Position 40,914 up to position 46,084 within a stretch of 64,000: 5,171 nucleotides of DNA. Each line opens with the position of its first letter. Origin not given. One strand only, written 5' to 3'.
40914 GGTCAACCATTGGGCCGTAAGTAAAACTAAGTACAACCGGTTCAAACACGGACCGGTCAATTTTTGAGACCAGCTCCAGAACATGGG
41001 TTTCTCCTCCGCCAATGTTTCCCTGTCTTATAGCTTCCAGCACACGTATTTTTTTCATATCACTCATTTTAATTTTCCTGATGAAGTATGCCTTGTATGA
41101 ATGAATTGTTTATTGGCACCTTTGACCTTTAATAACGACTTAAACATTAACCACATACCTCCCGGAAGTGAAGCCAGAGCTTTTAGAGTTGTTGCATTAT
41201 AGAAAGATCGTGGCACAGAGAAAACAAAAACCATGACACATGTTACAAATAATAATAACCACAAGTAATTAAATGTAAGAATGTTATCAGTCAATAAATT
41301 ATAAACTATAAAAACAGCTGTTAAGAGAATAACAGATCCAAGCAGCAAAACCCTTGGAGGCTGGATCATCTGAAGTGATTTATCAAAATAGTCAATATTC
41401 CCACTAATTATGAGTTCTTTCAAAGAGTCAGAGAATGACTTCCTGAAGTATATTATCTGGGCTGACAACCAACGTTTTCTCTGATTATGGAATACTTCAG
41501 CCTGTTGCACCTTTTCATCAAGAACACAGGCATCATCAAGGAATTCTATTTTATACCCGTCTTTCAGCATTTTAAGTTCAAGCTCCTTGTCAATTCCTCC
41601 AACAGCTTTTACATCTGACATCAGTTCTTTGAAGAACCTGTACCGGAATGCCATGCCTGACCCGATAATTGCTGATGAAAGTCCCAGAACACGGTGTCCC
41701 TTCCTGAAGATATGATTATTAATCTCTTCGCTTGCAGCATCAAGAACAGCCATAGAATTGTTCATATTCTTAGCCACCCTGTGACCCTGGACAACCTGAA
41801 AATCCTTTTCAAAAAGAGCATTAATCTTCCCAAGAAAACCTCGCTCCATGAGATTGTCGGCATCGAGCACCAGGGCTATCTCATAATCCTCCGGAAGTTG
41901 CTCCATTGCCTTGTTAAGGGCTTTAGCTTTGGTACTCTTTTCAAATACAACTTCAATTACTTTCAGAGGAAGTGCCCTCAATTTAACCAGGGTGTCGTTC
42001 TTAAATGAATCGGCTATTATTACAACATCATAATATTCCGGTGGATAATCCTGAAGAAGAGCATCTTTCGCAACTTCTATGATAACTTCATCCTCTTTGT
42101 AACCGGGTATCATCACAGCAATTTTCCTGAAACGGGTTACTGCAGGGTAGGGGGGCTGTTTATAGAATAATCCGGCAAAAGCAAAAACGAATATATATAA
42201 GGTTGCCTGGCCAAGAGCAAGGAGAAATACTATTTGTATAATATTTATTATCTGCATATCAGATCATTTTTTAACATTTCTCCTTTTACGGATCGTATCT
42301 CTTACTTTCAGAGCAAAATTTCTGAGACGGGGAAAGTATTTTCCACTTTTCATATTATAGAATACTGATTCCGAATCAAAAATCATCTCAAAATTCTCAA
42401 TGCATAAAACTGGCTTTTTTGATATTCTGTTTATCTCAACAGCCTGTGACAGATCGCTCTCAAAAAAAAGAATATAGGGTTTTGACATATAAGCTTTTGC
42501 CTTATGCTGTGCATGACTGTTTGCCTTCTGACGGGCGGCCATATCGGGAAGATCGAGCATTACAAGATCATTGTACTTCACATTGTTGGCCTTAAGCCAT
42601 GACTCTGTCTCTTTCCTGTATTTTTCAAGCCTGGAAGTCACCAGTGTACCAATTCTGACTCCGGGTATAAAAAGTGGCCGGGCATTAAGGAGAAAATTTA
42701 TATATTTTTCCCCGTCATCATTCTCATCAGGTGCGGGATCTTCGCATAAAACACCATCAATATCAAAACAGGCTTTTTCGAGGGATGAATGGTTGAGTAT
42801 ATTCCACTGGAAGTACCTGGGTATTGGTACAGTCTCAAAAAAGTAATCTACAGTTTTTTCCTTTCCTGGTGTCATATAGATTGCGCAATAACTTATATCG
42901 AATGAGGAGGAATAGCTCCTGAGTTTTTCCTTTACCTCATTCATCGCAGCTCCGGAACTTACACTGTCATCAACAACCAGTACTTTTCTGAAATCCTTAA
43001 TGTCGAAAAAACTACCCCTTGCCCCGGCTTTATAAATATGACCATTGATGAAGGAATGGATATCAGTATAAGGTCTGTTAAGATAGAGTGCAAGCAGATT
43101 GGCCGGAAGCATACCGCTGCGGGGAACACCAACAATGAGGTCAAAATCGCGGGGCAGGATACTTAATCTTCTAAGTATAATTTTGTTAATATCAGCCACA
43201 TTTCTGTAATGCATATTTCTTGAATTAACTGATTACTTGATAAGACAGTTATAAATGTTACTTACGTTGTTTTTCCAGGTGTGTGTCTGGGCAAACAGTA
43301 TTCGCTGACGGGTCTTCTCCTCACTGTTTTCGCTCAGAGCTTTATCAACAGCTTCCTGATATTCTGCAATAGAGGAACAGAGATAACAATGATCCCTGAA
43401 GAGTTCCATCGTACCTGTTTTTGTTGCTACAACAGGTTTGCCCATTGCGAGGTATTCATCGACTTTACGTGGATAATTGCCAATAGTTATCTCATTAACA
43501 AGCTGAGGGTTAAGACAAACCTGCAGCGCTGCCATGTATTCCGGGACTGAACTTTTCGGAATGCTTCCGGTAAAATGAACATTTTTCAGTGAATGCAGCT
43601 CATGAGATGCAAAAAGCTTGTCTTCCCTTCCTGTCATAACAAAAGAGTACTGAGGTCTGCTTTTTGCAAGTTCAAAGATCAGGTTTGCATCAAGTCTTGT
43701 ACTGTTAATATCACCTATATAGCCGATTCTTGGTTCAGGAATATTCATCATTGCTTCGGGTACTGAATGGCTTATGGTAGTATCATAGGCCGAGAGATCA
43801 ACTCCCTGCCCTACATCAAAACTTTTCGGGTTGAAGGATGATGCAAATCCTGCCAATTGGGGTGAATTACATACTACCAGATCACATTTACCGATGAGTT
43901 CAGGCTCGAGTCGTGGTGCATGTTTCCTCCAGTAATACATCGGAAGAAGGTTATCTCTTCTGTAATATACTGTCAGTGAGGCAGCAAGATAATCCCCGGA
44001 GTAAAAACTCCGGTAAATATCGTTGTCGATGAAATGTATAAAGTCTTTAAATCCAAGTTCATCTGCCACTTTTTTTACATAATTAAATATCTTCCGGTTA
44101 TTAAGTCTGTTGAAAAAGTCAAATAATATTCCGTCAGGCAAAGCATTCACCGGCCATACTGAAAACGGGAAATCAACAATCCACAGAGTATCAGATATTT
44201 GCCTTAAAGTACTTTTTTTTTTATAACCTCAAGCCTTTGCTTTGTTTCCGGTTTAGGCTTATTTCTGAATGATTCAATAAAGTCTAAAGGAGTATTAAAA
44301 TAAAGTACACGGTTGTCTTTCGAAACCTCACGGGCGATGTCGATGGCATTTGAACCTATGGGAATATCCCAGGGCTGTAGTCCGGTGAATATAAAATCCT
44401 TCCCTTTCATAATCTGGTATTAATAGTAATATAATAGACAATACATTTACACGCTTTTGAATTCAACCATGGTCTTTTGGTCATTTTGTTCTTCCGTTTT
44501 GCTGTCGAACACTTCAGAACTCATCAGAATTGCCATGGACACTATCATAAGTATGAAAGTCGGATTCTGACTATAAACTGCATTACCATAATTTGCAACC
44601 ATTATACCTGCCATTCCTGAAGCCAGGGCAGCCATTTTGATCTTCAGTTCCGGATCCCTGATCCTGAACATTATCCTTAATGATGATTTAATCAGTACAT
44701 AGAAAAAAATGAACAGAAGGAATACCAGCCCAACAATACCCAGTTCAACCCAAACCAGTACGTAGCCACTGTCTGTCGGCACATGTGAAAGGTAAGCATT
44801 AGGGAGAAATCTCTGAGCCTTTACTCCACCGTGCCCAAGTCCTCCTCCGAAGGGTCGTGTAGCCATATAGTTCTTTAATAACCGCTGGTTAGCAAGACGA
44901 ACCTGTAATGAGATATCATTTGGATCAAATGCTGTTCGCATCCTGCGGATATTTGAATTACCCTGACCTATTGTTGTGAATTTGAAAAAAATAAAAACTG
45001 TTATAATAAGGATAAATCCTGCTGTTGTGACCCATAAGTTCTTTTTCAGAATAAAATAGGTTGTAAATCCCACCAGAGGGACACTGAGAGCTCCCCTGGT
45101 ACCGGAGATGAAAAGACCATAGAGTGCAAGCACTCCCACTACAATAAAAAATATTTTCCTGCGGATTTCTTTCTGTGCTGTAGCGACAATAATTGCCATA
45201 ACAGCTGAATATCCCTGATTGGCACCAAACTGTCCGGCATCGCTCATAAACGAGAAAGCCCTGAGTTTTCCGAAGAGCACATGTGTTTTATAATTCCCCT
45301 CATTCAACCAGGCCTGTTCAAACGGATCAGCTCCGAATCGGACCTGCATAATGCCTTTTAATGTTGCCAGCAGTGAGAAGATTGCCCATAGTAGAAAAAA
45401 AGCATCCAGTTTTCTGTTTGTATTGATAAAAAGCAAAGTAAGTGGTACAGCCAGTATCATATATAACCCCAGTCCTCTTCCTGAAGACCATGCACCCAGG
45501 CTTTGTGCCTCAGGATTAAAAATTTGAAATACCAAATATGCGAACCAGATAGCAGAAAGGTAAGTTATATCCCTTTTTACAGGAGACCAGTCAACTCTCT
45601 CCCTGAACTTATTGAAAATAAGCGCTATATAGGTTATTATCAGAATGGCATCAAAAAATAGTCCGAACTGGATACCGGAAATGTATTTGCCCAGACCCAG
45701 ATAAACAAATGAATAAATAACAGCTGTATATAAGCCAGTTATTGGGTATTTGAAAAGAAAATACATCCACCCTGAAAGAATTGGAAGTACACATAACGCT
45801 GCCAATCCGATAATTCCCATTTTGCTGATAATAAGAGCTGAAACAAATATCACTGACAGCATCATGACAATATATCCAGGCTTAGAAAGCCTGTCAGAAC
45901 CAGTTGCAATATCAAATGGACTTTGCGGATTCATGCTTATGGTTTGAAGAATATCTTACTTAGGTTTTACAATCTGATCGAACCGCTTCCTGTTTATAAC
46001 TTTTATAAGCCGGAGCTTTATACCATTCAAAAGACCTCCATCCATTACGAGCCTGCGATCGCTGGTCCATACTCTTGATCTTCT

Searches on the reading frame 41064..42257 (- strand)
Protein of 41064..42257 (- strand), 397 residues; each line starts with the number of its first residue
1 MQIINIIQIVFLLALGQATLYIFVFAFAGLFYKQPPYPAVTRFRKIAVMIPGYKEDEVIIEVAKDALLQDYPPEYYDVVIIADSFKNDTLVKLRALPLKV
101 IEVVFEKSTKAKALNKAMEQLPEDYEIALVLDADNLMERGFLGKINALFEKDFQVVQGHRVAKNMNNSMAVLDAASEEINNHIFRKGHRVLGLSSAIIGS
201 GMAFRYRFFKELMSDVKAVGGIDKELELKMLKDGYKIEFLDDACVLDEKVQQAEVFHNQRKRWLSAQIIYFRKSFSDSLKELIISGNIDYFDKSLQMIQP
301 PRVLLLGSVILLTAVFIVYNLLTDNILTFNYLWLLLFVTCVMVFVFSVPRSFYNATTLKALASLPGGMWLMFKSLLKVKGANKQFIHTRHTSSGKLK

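Call 56: search_protein_families(library=pfam, proteins=[window:41064-42257:-], max_evalue=0.00001)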
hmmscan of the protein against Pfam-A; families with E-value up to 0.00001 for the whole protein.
window:41064-42257:- (397 aa): 3 families
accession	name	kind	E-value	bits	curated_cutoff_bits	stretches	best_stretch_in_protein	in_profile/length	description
PF13641.12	Glyco_tranf_2_3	-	2.2e-20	74.1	27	1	46-264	3-228/230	Glycosyltransferase like family 2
PF13632.12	Glyco_trans_2_3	-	1.5e-15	58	27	1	128-341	2-193/198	Glycosyl transferase family group 2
PF00535.33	Glycos_transf_2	-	1e-11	45.5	23.3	1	48-211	2-166/168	Glycosyl transferase family 2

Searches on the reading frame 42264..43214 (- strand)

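Call 72: search_protein_families(library=pfam, proteins=[window:42264-43214:-], max_evalue=0.00001)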
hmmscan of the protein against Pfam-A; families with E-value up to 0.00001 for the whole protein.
window:42264-43214:- (316 aa): 1 family
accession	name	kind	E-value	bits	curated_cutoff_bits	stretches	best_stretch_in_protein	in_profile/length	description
PF00156.33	Pribosyltran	-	5.2e-09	36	26.3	1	8-124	14-135/158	Phosphoribosyl transferase domain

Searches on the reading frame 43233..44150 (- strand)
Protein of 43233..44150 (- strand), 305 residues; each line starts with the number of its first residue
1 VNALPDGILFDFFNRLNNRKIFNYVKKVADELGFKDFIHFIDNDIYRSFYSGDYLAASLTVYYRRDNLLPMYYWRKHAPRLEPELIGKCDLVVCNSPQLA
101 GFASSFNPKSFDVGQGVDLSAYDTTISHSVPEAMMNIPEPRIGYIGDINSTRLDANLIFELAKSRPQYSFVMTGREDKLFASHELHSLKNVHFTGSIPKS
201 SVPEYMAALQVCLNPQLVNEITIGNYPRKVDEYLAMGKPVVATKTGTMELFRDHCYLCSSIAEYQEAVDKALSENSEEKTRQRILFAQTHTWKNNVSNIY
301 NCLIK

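Call 72: search_protein_families(library=pfam, proteins=[window:43233-44150:-], max_evalue=0.00001)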
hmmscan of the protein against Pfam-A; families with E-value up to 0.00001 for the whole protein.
window:43233-44150:- (305 aa): 3 families
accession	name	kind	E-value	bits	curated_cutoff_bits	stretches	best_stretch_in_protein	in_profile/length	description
PF13692.12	Glyco_trans_1_4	-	8.8e-13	49.2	27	1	140-273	2-141/142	Glycosyl transferases group 1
PF00534.26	Glycos_transf_1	-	7e-09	35.9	26.4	1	161-282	40-163/172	Glycosyl transferases group 1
PF13524.12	Glyco_trans_1_2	-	2.9e-08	34.2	25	1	158-299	5-142/144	Glycosyl transferase-like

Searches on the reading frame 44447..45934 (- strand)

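Call 56: search_protein_families(library=pfam, proteins=[window:44447-45934:-], max_evalue=0.00001)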
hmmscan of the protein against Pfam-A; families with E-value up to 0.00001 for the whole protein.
window:44447-45934:- (495 aa): 1 family
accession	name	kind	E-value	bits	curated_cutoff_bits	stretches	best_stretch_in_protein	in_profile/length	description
PF04932.20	Wzy_C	-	3e-09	37.3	31.7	1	267-407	3-149/149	O-Antigen ligase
